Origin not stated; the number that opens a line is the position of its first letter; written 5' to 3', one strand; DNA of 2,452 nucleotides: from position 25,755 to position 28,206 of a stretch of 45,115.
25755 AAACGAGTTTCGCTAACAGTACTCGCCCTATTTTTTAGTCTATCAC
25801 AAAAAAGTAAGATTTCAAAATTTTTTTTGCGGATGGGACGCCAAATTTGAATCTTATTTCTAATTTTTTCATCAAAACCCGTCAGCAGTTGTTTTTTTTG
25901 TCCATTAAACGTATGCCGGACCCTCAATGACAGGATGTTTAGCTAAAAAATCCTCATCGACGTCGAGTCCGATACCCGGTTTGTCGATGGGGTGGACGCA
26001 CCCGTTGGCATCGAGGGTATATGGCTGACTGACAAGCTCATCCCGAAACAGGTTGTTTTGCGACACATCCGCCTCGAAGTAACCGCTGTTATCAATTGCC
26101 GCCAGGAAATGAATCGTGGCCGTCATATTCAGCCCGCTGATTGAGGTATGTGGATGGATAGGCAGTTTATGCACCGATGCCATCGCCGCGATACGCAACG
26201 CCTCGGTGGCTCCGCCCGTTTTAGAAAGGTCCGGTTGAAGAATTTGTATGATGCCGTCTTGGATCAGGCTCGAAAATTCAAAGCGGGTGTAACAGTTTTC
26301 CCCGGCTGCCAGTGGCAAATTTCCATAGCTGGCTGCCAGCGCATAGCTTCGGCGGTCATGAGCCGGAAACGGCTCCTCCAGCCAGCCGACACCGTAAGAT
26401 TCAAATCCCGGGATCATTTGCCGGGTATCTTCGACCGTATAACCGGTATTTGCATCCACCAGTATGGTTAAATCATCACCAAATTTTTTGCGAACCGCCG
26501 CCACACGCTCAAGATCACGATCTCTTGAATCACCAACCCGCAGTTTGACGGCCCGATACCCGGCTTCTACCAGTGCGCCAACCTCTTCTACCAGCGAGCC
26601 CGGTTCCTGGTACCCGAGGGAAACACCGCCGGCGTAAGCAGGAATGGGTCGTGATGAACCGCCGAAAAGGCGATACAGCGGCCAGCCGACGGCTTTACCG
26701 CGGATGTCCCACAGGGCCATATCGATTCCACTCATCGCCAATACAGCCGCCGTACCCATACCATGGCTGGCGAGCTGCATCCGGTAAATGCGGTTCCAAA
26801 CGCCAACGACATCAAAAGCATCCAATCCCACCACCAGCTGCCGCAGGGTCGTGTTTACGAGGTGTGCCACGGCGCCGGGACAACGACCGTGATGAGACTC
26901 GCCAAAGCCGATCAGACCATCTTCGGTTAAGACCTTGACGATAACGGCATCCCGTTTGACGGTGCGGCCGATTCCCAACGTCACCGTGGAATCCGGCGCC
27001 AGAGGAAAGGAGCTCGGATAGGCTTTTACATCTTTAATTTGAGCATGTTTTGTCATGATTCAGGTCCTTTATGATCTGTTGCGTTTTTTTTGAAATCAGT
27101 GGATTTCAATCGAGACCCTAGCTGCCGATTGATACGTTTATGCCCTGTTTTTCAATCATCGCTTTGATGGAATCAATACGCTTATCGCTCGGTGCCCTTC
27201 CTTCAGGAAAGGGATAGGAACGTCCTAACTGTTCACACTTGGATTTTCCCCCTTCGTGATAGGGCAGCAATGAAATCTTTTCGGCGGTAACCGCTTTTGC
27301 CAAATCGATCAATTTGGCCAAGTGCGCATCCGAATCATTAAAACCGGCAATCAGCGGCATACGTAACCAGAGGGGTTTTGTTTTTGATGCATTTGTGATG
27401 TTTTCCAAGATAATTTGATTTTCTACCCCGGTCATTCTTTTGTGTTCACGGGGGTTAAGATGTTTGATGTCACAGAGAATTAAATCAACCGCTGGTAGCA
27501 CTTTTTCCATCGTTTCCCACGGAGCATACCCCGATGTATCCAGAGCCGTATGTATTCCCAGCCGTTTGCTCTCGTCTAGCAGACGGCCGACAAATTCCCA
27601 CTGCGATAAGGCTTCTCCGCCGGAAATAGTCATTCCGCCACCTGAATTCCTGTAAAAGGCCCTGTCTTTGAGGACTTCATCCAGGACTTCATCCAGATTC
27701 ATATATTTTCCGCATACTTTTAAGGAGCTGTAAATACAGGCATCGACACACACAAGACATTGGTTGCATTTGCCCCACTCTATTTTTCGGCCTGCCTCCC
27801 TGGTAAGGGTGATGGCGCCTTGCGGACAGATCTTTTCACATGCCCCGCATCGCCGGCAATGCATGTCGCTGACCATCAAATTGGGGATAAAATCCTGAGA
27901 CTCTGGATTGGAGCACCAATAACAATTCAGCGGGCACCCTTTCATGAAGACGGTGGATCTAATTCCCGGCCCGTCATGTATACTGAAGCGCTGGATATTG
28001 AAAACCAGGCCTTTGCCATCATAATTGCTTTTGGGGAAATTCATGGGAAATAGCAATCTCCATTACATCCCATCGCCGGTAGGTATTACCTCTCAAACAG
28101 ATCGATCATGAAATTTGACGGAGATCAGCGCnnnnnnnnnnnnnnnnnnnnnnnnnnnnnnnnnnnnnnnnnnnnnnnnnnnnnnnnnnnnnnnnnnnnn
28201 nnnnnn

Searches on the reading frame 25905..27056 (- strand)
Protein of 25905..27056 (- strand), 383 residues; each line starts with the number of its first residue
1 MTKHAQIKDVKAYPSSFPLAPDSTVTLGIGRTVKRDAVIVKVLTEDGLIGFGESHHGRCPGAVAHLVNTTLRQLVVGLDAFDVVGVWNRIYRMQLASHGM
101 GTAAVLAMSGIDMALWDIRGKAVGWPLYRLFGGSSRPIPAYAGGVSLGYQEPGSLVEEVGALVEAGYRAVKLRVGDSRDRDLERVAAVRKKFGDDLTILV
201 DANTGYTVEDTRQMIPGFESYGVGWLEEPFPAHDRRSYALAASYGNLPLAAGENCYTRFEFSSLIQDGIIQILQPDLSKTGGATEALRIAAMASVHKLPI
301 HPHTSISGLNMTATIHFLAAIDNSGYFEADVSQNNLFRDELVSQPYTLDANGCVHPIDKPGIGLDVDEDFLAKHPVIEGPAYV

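Call 5: search_protein_families(library=pfam, proteins=[window:25905-27056:-])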
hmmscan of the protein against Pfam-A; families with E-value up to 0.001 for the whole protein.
window:25905-27056:- (383 aa): 2 families
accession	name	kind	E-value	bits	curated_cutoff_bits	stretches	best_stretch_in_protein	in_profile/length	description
PF13378.12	MR_MLE_C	-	2.9e-59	200.9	29.4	1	155-369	2-218/219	Enolase C-terminal domain-like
PF02746.21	MR_MLE_N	-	2.9e-17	63.4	22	1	26-132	17-117/117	Mandelate racemase / muconate lactonizing enzyme, N-terminal domain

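Call 9: search_protein_families(library=ncbifam, proteins=[window:25905-27056:-])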
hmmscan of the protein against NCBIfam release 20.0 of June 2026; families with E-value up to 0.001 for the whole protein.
window:25905-27056:- (383 aa): 15 families
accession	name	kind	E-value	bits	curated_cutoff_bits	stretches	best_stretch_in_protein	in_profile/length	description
NF040866.1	AraD_Arch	equivalog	7.1e-63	212.8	650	1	34-373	31-368/372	arabinonate dehydratase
NF010624.0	PRK14017.1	equivalog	5.7e-52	177.1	311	1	34-373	12-359/382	galactonate dehydratase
NF043051.1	ManoateDhtManD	equivalog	2.2e-50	171.7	550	2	185-375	195-384/403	D-mannonate dehydratase ManD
NF011654.0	PRK15072.1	subfamily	7.6e-49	166.6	430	2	185-376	196-386/404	D-galactonate dehydratase family protein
NF040790.2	glucon_galact_dh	equivalog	9.2e-47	159.7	750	1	37-375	25-370/390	bifunctional D-gluconate/D-galactonate dehydratase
NF047820.1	TalGalacDh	equivalog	1.1e-45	156.2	500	1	36-369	37-359/371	L-talarate/galactarate dehydratase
NF011968.0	PRK15440.1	equivalog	4.1e-35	121.4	393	1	36-375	58-392/395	L-rhamnonate dehydratase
TIGR02534.1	mucon_cyclo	subfamily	4.3e-31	108.3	334.95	1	34-372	26-363/368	muconate/chloromuconate family cycloisomerase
NF043002.1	HProlDhtase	equivalog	3.2e-27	95.4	500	1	7-372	3-360/366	cis-3-hydroxy-L-proline dehydratase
NF042940.1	racemase_DgcA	equivalog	7.8e-25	87.8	400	1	14-299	5-265/323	N-acetyl-D-Glu racemase DgcA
NF041118.1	A_G_epim_Thtga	equivalog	1.9e-21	76.6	500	1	7-330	3-318/341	L-Ala-D/L-Glu epimerase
TIGR01928.1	menC_lowGC_arch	equivalog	3.7e-20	72.2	200.65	1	30-335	16-312/325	o-succinylbenzoate synthase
NF011708.0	PRK15129.1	equivalog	7.6e-19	67.9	343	1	8-295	2-266/321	L-Ala-D/L-Glu epimerase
NF002782.0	PRK02901.1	equivalog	2.1e-09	36.8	288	1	157-290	91-229/328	o-succinylbenzoate synthase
TIGR01927.1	menC_gam_Gplu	equivalog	9.9e-08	31.6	130.55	1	164-277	122-239/307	o-succinylbenzoate synthase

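Call 84: search_solved_structures(query=window:25905-27056:-, max_evalue=1e-30)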
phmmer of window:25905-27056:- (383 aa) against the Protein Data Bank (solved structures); distinct sequences matched with E-value up to 1e-30: 63 (the best 60 are shown).
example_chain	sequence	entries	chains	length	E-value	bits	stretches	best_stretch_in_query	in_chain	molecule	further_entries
3bjs_A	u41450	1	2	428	2.5e-135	454.4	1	6-383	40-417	Mandelate racemase/muconate lactonizing enzyme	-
3ozm_A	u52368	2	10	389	6.7e-61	209.4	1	6-376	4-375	Putative mandelate racemase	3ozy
3h12_A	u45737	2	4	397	7.2e-61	209.3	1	6-376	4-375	mandelate racemase | Putative mandelate racemase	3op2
5olc_A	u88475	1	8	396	8.2e-47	163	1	34-372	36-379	Galactonate dehydratase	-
3sjn_A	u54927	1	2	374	1.8e-46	161.9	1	35-376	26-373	Mandelate racemase/muconate lactonizing protein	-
2ovl_A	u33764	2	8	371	4.8e-46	160.5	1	32-379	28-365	Putative racemase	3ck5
5xd7_A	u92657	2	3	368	5.5e-46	160.3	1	36-376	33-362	3,6-anhydro-alpha-L-galactonate cycloisomerase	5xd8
5xd9_A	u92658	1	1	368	1.9e-45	158.6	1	36-376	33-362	3,6-anhydro-alpha-L-galactonate cycloisomerase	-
4ggb_A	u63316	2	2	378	5.1e-45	157.1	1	33-373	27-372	Putative uncharacterized protein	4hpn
3vcn_A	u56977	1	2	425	3e-42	148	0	188-376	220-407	MANNONATE DEHYDRATASE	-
4gme_A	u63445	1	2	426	3.1e-42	148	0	188-376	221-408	Mandelate racemase/muconate lactonizing enzyme family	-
2qq6_A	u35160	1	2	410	3.3e-41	144.6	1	37-375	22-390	Mandelate racemase/muconate lactonizing enzyme-like protein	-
3rr1_A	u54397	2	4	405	1.8e-40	142.2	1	39-372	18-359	Putative D-galactonate dehydratase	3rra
3ssz_A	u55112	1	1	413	5e-40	140.7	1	41-372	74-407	Mandelate racemase/muconate lactonizing enzyme, N-terminal domain protein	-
3stp_A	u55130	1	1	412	8.3e-40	140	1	41-372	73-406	Galactonate dehydratase, putative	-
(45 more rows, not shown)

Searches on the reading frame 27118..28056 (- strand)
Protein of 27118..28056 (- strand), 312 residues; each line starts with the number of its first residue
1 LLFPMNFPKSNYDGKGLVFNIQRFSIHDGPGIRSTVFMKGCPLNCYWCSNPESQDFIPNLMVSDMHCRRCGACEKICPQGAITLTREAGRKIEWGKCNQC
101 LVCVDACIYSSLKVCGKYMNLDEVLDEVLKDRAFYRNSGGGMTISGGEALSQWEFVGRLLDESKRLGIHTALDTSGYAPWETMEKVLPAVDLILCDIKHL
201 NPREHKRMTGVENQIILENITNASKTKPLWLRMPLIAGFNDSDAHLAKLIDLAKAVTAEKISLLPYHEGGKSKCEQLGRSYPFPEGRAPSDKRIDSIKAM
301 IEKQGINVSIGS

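Call 5: search_protein_families(library=pfam, proteins=[window:27118-28056:-])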
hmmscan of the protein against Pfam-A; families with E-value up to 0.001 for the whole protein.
window:27118-28056:- (312 aa): 9 families
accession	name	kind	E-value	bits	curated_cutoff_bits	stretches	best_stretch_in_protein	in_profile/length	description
PF04055.27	Radical_SAM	-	1.1e-17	65.1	29.5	1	36-249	2-165/166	Radical SAM superfamily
PF13353.11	Fer4_12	-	9.9e-12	45.8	22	1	28-216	2-136/137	4Fe-4S single cluster domain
PF12838.12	Fer4_7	-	1.1e-06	29.4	27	1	66-109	1-50/52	4Fe-4S dicluster domain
PF13237.11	Fer4_10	-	9.6e-06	25.9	25.5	1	65-107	7-52/53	4Fe-4S dicluster domain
PF00037.32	Fer4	-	1.3e-05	25.2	21.1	1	66-83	7-24/24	4Fe-4S binding domain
PF13183.11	Fer4_8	-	0.00013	22.8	27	0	66-80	53-67/68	4Fe-4S dicluster domain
PF13484.11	Fer4_16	-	0.00014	23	30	0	66-85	1-20/66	4Fe-4S double cluster binding domain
PF13187.11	Fer4_9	-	0.00035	21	27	1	66-108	1-48/52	4Fe-4S dicluster domain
PF12837.12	Fer4_6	-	0.00075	19.8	25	0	67-82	9-24/24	4Fe-4S binding domain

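Call 9: search_protein_families(library=ncbifam, proteins=[window:27118-28056:-])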
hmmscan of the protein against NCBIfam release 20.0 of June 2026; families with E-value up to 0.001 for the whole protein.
window:27118-28056:- (312 aa): 37 families (the best 25 are shown)
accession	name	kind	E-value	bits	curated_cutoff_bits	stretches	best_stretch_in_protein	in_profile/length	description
TIGR02494.1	PFLE_PFLC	subfamily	3.2e-104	348.3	174.35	1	18-305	1-293/293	glycyl-radical enzyme activating protein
NF043069.1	T4HPD_activ_SAM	equivalog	1.2e-101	340.1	425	1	16-311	2-298/299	trans-4-hydroxy-L-proline dehydratase activase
NF048010.1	SfplDhtActHpsHDes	equivalog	1.5e-92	309.6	430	1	14-300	4-297/298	(2S)-3-sulfopropanediol dehydratase activating enzyme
NF033719.1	ind_deCO2_activ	equivalog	5.1e-91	305.1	425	1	16-308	1-300/302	indoleacetate decarboxylase activase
NF033717.2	HPDL_rSAM_activ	equivalog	5.1e-85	285.4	420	1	15-311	3-306/311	4-hydroxyphenylacetate decarboxylase activase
TIGR04395.1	cutC_activ_rSAM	equivalog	7.2e-85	285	360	1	15-310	4-306/309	choline TMA-lyase-activating enzyme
NF048008.1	SfplDhtActHpfHKleb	equivalog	4.1e-76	256.2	500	1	18-311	2-306/308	(2S)-3-sulfopropanediol dehydratase activating enzyme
TIGR04003.1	rSAM_BssD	equivalog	1e-69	235.2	496.45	1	17-311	2-307/314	[benzylsuccinate synthase]-activating enzyme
NF007483.0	PRK10076.1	equivalog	5.1e-64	216.2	326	2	96-311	75-291/292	[formate-C-acetyltransferase]-activating enzyme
TIGR02493.1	PFLA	equivalog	5.5e-60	202.6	231.75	2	99-303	28-234/235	pyruvate formate-lyase-activating protein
NF008356.0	PRK11145.1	equivalog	8.6e-48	162.7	375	2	114-308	46-244/246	pyruvate formate lyase 1-activating protein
TIGR04041.1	activase_YjjW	hypoth_equivalog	3.2e-44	151.4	250.2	1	16-272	2-244/276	YjjW family glycine radical enzyme activase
TIGR02495.1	NrdG2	equivalog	2.1e-16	59.9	131.15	2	99-249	29-176/193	anaerobic ribonucleoside-triphosphate reductase activating protein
TIGR02491.1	NrdG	equivalog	1.2e-09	38.2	126.1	1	19-56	3-40/154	anaerobic ribonucleoside-triphosphate reductase activating protein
NF010590.0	PRK13984.1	equivalog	3.2e-08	32.2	946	1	66-123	51-119/611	putative oxidoreductase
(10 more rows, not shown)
